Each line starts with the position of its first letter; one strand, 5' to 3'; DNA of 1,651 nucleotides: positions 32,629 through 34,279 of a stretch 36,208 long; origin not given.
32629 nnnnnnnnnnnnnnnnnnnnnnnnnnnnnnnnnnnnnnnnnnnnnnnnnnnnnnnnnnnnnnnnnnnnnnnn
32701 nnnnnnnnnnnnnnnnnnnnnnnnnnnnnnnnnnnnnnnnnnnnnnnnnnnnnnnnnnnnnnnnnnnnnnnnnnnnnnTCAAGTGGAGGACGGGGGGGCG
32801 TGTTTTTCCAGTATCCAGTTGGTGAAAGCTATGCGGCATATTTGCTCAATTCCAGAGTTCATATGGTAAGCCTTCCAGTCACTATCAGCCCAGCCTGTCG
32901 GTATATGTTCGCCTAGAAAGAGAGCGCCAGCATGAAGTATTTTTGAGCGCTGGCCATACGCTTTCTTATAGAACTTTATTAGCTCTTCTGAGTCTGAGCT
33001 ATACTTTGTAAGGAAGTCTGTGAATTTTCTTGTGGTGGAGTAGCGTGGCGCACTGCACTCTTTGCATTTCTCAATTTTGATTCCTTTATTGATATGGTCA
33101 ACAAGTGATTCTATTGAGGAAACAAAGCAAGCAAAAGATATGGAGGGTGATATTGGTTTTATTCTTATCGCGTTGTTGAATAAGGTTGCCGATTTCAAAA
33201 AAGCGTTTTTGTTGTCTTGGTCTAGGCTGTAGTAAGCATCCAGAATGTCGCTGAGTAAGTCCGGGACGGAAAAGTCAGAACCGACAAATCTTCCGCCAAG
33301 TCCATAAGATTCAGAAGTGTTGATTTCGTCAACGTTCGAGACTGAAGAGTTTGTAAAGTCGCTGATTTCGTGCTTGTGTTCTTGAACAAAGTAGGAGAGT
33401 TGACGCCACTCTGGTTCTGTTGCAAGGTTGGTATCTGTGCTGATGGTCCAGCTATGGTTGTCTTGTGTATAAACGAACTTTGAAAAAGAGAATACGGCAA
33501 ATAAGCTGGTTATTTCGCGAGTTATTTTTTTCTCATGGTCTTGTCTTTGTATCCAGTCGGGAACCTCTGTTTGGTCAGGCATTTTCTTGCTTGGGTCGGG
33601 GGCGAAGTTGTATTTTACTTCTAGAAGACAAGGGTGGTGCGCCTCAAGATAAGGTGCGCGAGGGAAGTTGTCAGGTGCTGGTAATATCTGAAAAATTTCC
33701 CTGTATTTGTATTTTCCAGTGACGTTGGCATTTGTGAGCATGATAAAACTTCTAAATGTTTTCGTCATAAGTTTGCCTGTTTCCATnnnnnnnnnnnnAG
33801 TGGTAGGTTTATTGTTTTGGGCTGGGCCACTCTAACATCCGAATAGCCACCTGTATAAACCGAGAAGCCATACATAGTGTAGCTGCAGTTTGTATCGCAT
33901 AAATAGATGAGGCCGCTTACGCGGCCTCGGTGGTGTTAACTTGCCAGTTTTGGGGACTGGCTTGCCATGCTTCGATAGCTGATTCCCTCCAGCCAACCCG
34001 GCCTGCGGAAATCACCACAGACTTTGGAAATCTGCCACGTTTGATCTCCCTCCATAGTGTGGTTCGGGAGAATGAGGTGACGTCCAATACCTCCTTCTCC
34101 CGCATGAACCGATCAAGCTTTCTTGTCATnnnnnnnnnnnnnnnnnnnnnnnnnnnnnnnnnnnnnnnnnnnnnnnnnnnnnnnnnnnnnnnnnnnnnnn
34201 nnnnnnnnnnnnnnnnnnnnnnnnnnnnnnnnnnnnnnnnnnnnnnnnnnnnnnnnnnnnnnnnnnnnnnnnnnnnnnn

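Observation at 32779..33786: HEPN-like (R-x4-H) single-protein candidate abortive-infection effector with an unknown N-terminal domain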

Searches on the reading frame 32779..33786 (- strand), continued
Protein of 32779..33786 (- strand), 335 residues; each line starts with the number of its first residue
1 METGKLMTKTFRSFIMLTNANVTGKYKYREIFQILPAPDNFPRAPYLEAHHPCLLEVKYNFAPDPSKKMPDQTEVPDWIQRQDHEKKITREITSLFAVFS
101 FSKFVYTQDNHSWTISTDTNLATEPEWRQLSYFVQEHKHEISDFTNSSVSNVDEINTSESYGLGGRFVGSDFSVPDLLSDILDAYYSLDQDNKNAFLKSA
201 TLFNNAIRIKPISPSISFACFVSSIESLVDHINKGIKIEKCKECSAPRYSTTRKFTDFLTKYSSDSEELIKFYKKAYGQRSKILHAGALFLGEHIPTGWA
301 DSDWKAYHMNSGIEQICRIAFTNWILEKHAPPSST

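Call 88: find_encoding_contigs(protein=P0098, flank=8000, max_places=2)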
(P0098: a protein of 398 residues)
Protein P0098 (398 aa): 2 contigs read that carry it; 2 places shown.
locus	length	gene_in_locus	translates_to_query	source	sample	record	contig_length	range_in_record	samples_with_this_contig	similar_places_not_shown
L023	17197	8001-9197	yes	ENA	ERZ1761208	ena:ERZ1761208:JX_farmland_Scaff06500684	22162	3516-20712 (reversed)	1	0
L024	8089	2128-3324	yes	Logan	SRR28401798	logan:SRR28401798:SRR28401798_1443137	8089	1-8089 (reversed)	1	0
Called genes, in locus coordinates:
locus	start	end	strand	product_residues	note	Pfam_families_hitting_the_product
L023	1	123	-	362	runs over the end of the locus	PF13289:SIR2_2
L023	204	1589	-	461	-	PF08843:AbiEii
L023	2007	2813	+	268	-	-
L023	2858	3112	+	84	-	-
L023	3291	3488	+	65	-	-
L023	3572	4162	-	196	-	PF23471:Cap15_TM, PF18153:Cap15_CD_rec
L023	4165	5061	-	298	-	PF26305:CD_NTase_C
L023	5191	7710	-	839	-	PF00270:DEAD, PF04851:ResIII, PF13307:Helicase_C_2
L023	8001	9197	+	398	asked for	-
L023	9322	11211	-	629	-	PF00089:Trypsin (faint), PF13365:Trypsin_2, PF07719:TPR_2 (faint), PF13428:TPR_14 (faint), PF13432:TPR_16 (faint), PF14559:TPR_19 (faint)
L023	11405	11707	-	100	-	-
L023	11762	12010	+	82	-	-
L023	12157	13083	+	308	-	-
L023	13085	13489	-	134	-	PF10754:DUF2569 (weak)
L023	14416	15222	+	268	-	PF01068:DNA_ligase_A_M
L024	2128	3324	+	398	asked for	-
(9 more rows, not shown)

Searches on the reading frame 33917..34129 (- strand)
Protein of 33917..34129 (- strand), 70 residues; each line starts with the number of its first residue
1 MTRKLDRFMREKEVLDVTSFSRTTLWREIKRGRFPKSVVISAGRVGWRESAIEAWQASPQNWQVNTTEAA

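Call 3: search_protein_families(library=pfam, proteins=[window:33917-34129:-], max_evalue=1)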
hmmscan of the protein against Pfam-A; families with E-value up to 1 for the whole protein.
window:33917-34129:- (70 aa): 2 families
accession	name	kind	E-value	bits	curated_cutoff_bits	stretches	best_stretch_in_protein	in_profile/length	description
PF05930.18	Phage_AlpA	-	1.1e-13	51.3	21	1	6-56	1-51/51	Prophage CP4-57 regulatory protein (AlpA)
PF12728.13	HTH_17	-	0.00023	21.8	27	1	11-57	4-48/51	Helix-turn-helix domain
